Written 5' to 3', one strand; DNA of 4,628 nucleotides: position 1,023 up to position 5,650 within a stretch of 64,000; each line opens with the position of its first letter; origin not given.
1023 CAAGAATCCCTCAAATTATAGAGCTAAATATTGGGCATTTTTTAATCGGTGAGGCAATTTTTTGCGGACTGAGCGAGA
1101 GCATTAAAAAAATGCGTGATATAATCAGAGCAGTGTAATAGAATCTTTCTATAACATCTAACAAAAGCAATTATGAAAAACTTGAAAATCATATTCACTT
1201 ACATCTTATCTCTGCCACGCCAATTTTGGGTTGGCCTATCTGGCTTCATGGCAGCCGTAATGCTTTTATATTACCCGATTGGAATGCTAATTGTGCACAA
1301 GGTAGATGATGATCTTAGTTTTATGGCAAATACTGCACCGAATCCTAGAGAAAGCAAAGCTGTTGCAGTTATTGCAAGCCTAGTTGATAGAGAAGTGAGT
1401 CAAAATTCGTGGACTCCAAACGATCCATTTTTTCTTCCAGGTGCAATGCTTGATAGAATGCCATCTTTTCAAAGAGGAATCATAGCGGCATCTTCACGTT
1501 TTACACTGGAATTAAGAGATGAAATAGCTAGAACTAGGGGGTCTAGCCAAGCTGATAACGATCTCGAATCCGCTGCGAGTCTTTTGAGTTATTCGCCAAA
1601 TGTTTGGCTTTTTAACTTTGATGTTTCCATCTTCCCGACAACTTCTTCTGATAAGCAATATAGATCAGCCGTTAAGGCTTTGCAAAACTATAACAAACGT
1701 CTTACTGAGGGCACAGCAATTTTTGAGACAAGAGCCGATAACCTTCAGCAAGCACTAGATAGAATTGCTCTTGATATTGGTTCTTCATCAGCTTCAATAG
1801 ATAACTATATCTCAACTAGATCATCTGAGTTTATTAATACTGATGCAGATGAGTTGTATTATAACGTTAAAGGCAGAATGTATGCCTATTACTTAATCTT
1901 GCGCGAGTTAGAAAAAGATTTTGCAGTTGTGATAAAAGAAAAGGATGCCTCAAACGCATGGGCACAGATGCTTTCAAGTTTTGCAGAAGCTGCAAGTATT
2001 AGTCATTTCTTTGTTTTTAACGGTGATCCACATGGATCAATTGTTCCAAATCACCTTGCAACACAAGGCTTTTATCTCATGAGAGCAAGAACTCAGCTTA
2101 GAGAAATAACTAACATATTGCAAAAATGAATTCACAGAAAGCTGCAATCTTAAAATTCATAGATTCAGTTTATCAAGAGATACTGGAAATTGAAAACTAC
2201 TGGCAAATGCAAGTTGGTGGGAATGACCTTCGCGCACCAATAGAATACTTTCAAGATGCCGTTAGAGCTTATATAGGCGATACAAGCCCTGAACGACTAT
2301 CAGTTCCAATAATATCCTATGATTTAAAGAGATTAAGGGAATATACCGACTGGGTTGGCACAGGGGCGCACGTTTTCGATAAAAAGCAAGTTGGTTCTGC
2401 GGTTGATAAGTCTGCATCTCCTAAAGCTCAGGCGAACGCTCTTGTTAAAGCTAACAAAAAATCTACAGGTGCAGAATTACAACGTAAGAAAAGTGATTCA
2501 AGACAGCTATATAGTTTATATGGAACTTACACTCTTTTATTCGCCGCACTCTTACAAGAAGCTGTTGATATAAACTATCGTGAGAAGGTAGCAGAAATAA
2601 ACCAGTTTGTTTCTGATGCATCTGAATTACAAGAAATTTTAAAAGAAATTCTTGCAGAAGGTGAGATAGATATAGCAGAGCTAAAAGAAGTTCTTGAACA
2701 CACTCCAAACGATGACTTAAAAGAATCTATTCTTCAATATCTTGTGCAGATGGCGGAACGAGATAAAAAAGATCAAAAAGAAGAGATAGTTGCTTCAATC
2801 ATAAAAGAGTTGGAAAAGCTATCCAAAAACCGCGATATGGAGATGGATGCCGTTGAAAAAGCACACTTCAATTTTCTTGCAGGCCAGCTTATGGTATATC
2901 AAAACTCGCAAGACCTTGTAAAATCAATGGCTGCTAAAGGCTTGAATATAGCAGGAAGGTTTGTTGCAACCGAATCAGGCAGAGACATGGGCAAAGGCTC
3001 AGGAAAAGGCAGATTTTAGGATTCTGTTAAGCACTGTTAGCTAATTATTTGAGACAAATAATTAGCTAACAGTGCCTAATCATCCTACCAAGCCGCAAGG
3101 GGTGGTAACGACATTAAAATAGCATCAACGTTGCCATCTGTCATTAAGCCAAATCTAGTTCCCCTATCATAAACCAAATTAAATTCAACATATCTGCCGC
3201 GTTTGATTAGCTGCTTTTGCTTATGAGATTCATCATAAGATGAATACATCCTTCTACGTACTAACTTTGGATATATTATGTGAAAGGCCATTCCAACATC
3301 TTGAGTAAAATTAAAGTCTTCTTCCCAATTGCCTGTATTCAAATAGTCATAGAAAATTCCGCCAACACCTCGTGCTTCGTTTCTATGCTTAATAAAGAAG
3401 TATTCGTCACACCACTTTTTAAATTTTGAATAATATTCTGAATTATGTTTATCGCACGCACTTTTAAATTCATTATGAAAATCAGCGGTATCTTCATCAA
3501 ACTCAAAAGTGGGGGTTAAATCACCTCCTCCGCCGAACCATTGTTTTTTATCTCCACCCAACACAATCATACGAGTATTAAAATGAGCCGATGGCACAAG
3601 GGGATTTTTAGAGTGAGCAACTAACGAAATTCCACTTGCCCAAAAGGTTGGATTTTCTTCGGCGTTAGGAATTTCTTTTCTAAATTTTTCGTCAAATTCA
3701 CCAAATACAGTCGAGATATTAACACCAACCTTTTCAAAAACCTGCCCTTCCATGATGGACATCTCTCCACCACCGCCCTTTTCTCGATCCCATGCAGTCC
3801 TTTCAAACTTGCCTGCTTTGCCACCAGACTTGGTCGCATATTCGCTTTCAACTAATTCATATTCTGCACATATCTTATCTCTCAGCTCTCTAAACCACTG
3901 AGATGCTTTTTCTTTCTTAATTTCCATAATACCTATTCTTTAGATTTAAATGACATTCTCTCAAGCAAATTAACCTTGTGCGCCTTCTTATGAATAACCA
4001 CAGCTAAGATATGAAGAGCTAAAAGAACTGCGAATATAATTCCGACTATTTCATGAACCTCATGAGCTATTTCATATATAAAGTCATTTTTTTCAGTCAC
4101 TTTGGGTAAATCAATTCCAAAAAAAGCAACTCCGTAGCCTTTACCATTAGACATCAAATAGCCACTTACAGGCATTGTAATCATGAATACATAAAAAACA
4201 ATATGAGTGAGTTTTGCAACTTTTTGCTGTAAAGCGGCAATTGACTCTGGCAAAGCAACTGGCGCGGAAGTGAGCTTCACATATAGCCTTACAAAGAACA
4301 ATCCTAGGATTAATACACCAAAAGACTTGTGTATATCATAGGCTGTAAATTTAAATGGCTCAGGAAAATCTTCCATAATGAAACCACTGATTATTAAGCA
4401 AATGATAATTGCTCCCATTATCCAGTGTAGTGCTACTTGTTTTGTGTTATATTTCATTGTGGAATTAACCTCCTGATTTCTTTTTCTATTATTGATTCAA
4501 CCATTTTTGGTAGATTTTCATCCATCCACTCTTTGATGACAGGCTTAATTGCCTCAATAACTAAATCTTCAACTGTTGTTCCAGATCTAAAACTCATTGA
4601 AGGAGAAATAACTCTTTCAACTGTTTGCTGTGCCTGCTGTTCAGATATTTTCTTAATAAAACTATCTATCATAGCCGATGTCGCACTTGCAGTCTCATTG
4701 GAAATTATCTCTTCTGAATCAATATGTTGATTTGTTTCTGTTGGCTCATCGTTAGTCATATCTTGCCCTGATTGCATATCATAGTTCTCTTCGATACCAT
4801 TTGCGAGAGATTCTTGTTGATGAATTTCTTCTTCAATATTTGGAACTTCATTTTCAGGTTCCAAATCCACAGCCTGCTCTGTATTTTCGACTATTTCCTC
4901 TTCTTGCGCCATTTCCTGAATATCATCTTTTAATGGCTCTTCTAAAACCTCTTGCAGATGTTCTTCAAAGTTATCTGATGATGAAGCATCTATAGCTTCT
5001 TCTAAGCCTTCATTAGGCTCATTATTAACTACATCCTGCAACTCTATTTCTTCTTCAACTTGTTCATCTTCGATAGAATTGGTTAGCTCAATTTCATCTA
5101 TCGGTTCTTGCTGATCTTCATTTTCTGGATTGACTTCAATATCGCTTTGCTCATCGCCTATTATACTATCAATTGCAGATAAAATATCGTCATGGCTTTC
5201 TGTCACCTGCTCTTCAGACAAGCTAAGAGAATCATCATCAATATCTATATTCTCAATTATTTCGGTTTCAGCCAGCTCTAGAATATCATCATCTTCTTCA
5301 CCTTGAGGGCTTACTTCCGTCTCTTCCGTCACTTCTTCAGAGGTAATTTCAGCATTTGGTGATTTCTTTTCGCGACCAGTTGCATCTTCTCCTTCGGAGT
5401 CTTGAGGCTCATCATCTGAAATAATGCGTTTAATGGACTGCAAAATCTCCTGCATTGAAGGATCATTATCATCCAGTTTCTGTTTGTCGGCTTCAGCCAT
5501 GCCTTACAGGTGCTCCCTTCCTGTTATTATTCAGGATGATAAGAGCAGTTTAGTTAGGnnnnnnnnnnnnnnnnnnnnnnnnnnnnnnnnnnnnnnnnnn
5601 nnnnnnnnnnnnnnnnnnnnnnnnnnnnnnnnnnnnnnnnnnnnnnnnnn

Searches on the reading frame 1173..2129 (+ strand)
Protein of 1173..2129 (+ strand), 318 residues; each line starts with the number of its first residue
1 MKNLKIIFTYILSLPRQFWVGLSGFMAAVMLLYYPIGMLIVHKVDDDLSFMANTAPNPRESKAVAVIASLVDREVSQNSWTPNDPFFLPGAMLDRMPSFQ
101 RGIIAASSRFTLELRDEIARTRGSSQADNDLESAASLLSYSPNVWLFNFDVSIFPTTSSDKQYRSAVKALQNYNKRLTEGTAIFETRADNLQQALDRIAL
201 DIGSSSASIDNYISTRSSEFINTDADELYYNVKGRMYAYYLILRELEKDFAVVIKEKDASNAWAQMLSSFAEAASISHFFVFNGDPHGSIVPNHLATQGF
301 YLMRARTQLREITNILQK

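Call 52: search_protein_families(library=pfam, proteins=[window:1173-2129:+], max_evalue=0.000001)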
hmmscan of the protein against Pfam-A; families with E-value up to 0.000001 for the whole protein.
window:1173-2129:+ (318 aa): 1 family
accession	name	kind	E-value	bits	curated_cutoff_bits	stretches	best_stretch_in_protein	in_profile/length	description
PF10095.14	DUF2333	-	6e-28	98.2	22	2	81-210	77-199/330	Uncharacterized protein conserved in bacteria (DUF2333)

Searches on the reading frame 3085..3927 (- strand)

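Call 52: search_protein_families(library=pfam, proteins=[window:3085-3927:-], max_evalue=0.000001)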
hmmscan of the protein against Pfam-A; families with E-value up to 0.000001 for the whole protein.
window:3085-3927:- (280 aa): 1 family
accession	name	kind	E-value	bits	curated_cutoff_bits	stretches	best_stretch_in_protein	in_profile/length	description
PF01218.23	Coprogen_oxidas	-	2e-98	329.2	31.8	1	9-280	3-270/295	Coproporphyrinogen III oxidase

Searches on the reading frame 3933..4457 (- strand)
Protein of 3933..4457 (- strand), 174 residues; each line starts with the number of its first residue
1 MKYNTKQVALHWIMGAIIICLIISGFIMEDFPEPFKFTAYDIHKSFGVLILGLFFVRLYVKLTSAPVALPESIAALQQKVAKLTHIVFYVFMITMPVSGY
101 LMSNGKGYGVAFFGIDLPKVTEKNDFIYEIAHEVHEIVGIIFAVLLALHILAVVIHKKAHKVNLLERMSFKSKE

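Call 52: search_protein_families(library=pfam, proteins=[window:3933-4457:-], max_evalue=0.000001)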
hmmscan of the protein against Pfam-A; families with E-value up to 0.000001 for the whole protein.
window:3933-4457:- (174 aa): 2 families
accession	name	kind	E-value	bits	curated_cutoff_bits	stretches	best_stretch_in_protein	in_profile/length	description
PF01292.26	Ni_hydr_CYTB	-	1.5e-30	106.7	30.1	1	3-168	2-176/179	Prokaryotic cytochrome b561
PF14358.11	DUF4405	-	8.6e-07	29.8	26.7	0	85-151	3-63/66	Domain of unknown function (DUF4405)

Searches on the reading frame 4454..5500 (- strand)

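Call 52: search_protein_families(library=pfam, proteins=[window:4454-5500:-], max_evalue=0.000001)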
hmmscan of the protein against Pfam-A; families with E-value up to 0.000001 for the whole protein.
window:4454-5500:- (348 aa): 1 family
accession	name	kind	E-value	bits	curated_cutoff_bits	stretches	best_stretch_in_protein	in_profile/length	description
PF10691.14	DUF2497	-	6.1e-20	71.9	27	1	263-346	1-74/75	Protein of unknown function (DUF2497)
